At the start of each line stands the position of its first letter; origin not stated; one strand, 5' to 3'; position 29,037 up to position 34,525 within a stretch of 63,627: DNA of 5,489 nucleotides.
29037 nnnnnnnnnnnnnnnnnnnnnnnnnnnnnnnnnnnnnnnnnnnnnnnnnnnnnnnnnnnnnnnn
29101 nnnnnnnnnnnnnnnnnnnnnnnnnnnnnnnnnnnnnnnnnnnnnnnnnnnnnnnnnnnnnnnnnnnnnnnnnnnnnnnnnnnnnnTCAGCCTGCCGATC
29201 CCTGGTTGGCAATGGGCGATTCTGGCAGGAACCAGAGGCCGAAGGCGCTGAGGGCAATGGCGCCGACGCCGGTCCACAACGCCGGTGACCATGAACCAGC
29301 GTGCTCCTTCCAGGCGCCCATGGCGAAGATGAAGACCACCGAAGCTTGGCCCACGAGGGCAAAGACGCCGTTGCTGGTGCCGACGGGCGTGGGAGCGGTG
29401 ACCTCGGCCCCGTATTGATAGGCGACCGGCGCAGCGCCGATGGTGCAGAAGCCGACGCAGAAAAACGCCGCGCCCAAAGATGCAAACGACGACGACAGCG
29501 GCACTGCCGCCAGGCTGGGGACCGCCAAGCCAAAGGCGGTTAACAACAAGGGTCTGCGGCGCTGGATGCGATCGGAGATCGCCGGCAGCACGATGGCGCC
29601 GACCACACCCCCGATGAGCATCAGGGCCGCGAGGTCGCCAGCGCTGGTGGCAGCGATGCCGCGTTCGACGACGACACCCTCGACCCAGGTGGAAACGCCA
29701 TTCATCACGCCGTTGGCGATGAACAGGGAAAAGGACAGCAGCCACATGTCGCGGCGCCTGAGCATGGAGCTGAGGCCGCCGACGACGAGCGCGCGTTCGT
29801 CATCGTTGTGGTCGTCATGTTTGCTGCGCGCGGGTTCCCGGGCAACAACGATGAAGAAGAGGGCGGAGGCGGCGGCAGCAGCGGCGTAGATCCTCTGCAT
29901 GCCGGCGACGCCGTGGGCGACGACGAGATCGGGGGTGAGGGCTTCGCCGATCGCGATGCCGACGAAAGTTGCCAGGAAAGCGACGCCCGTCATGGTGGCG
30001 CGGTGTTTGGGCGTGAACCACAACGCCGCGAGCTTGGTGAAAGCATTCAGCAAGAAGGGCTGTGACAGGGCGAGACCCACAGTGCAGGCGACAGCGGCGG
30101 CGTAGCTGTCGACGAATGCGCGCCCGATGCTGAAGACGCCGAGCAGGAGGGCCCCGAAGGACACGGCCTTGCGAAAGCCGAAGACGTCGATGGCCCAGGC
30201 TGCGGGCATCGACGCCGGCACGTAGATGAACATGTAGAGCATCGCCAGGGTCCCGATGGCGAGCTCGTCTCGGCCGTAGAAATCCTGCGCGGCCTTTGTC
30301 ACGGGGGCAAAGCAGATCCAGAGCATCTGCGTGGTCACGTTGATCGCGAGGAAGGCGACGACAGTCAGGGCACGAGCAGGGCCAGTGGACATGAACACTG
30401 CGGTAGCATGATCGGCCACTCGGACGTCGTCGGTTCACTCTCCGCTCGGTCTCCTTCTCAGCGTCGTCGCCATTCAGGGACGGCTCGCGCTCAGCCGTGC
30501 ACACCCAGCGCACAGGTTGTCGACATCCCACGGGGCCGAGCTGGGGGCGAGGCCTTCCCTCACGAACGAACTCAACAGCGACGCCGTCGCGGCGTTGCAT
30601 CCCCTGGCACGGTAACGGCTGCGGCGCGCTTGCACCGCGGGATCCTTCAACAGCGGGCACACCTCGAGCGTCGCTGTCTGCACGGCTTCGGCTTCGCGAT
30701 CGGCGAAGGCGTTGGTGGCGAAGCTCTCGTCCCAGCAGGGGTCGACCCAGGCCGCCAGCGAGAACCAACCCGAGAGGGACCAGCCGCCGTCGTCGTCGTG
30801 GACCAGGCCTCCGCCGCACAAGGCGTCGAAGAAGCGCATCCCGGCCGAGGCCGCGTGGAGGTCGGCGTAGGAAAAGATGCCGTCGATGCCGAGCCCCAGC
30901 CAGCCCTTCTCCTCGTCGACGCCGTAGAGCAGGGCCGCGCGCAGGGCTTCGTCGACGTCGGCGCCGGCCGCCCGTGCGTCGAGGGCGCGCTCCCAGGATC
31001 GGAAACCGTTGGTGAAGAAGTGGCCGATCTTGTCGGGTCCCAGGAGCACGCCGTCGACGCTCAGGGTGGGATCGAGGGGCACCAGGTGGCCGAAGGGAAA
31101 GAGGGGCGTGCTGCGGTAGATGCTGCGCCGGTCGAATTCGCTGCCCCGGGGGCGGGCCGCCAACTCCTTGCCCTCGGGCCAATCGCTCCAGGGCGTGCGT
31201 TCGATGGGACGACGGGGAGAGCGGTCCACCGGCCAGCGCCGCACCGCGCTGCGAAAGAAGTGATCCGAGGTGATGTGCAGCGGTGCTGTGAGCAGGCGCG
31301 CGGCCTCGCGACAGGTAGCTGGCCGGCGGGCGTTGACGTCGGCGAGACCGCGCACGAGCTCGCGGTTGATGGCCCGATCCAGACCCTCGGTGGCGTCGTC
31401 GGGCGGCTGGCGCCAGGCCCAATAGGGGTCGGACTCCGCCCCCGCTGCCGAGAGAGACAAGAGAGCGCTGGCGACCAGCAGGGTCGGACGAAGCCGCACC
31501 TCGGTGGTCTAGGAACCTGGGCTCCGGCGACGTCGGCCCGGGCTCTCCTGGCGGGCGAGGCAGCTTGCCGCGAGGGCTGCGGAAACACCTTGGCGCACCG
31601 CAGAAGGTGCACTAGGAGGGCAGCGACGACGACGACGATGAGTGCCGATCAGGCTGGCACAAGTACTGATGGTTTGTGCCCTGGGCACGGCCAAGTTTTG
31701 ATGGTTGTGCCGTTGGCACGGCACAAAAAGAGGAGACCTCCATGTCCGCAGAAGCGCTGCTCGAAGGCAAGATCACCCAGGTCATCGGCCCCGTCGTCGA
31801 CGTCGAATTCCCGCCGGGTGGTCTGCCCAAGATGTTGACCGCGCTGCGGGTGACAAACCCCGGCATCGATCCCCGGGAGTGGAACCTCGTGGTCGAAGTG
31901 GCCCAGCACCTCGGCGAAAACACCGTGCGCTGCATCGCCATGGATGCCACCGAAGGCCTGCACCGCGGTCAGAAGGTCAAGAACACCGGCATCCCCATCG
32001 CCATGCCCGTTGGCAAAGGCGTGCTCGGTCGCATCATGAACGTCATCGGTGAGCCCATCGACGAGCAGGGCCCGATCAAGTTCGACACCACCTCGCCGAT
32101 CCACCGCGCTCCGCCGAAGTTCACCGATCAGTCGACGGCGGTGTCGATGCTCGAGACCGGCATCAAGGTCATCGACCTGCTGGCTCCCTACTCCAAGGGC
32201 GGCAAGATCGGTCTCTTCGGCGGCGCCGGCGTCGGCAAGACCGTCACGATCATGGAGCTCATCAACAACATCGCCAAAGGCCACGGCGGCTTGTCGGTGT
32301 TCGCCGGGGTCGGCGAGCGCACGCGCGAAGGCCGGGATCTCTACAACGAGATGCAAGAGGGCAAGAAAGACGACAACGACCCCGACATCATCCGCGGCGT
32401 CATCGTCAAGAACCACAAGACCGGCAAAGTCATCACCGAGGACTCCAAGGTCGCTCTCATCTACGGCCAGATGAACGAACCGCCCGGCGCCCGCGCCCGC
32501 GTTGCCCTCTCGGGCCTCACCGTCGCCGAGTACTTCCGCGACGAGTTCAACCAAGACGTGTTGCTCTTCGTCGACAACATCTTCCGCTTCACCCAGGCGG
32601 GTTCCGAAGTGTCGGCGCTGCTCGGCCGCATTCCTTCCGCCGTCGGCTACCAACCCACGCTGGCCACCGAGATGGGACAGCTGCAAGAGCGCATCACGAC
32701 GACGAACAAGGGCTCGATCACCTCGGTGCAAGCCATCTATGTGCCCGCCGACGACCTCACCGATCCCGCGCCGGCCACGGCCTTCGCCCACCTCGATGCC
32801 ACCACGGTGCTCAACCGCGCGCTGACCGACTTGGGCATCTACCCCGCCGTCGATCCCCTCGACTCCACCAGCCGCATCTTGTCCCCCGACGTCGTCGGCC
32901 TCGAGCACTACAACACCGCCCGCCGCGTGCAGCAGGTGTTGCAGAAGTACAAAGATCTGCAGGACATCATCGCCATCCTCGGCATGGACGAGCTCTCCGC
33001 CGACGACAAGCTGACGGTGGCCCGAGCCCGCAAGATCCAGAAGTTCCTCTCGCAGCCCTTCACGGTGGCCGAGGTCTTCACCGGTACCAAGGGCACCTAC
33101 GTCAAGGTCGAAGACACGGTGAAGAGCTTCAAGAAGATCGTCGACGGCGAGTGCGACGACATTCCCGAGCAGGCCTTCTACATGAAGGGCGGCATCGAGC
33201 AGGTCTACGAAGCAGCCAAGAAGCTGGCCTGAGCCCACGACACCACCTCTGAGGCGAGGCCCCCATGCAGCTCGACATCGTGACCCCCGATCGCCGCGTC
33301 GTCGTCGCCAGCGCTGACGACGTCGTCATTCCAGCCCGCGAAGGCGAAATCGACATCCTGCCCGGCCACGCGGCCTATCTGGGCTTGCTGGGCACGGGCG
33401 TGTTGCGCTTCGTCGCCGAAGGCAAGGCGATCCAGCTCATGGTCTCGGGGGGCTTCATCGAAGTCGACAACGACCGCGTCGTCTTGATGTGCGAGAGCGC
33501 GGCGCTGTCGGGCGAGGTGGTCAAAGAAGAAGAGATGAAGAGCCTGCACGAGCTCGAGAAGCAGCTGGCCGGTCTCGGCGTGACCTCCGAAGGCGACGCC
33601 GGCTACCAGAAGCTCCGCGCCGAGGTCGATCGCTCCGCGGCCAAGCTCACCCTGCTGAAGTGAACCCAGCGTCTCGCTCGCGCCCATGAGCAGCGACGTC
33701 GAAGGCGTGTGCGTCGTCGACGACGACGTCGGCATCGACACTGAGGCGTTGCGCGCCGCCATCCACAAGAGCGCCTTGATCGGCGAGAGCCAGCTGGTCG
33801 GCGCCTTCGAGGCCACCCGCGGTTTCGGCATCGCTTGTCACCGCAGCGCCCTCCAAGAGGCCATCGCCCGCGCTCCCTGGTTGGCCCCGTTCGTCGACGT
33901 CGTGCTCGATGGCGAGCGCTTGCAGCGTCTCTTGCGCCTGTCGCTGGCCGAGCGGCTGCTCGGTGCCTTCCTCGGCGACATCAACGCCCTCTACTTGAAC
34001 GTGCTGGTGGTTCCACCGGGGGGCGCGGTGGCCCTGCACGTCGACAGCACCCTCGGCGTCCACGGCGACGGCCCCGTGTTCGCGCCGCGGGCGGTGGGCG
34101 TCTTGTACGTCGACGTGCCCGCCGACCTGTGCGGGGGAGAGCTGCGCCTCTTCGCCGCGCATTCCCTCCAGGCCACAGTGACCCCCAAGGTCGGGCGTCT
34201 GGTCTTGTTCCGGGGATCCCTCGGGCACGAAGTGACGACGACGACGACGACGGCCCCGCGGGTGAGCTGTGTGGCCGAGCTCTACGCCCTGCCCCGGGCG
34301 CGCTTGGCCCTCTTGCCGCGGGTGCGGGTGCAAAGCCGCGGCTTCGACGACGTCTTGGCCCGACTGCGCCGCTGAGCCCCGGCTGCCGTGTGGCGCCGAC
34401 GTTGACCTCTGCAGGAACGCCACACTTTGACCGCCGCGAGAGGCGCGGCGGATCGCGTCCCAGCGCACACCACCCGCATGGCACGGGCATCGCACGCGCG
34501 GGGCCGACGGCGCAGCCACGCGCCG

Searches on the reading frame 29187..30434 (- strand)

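Call 10: search_protein_families(library=pfam, proteins=[window:29187-30434:-], max_evalue=0.001)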
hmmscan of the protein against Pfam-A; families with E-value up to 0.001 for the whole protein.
window:29187-30434:- (415 aa): 1 family
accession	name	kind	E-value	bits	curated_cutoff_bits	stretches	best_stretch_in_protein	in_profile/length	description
PF07690.21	MFS_1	-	1.3e-41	143.2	33.4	2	32-367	5-344/347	Major Facilitator Superfamily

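Call 64: search_protein_families(library=ncbifam, proteins=[window:29187-30419:-], max_evalue=0.001)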
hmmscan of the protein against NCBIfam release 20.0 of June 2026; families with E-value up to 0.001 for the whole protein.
window:29187-30419:- (410 aa): 10 families
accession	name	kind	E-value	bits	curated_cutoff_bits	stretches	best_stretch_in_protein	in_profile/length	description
TIGR00903.1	2A0129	subfamily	6.6e-23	81.6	391.85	1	29-359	2-327/368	MFS transporter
TIGR00893.1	2A0114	subfamily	4.1e-20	72.1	395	1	52-398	28-398/399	D-galactonate transporter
TIGR00881.1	2A0104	subfamily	1.7e-13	50.4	407.75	1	53-360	30-358/379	phosphoglycerate transporter protein PgtP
NF008586.0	PRK11551.1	equivalog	1.9e-11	43.6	410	1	63-352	60-348/406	3-(3-hydroxy-phenyl)propionate transporter MhpT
NF007256.0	PRK09705.1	subfamily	3e-10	39.7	312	1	20-302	13-283/393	cyanate transporter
TIGR00896.1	CynX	subfamily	5.4e-10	38.9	406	1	33-298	15-272/355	CynX/NimT family MFS transporter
TIGR00895.1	2A0115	subfamily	3.2e-09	36.2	418.55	1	212-362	239-388/398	aromatic acid/H+ symport family MFS transporter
TIGR01299.1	synapt_SV2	subfamily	3.7e-05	21.8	637.3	1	223-351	163-294/742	synaptic vesicle protein SV2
TIGR00880.1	2_A_01_02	superfamily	5.9e-05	23.2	131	1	270-400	10-140/141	multidrug resistance protein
TIGR00898.1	2A0119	subfamily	0.00034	19.5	550.75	1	264-402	132-266/506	cation transport protein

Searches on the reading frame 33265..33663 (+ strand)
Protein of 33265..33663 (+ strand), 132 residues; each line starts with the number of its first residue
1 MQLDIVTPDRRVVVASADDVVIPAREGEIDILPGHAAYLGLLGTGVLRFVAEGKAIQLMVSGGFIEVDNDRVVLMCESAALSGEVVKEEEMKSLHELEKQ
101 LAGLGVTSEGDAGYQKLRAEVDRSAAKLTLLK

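Call 10: search_protein_families(library=pfam, proteins=[window:33265-33663:+], max_evalue=0.001)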
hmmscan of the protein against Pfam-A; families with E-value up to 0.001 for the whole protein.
window:33265-33663:+ (132 aa): 1 family
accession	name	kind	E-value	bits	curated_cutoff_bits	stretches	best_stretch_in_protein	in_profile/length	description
PF02823.21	ATP-synt_DE_N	-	2.5e-21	75.9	27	1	1-79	1-80/80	ATP synthase, Delta/Epsilon chain, beta-sandwich domain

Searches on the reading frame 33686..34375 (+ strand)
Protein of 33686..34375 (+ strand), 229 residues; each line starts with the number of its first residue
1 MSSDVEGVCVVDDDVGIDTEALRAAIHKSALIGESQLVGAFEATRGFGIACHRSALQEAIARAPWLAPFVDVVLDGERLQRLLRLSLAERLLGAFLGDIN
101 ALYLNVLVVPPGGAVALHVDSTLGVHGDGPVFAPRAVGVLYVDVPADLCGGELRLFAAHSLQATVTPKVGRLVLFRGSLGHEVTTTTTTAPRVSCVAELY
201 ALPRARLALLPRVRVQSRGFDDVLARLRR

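Call 10: search_protein_families(library=pfam, proteins=[window:33686-34375:+], max_evalue=0.001)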
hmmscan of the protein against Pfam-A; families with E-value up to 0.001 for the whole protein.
window:33686-34375:+ (229 aa): 2 families
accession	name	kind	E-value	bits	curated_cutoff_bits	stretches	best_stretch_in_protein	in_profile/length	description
PF13640.12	2OG-FeII_Oxy_3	-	8.2e-07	30.3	27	1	110-196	7-94/98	2OG-Fe(II) oxygenase superfamily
PF13759.12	2OG-FeII_Oxy_5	-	0.00013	22.8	27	1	163-195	66-98/101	Putative 2OG-Fe(II) oxygenase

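Call 64: search_protein_families(library=ncbifam, proteins=[window:33686-34375:+], max_evalue=0.001)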
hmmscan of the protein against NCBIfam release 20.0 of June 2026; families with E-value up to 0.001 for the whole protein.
window:33686-34375:+ (229 aa): 0 families
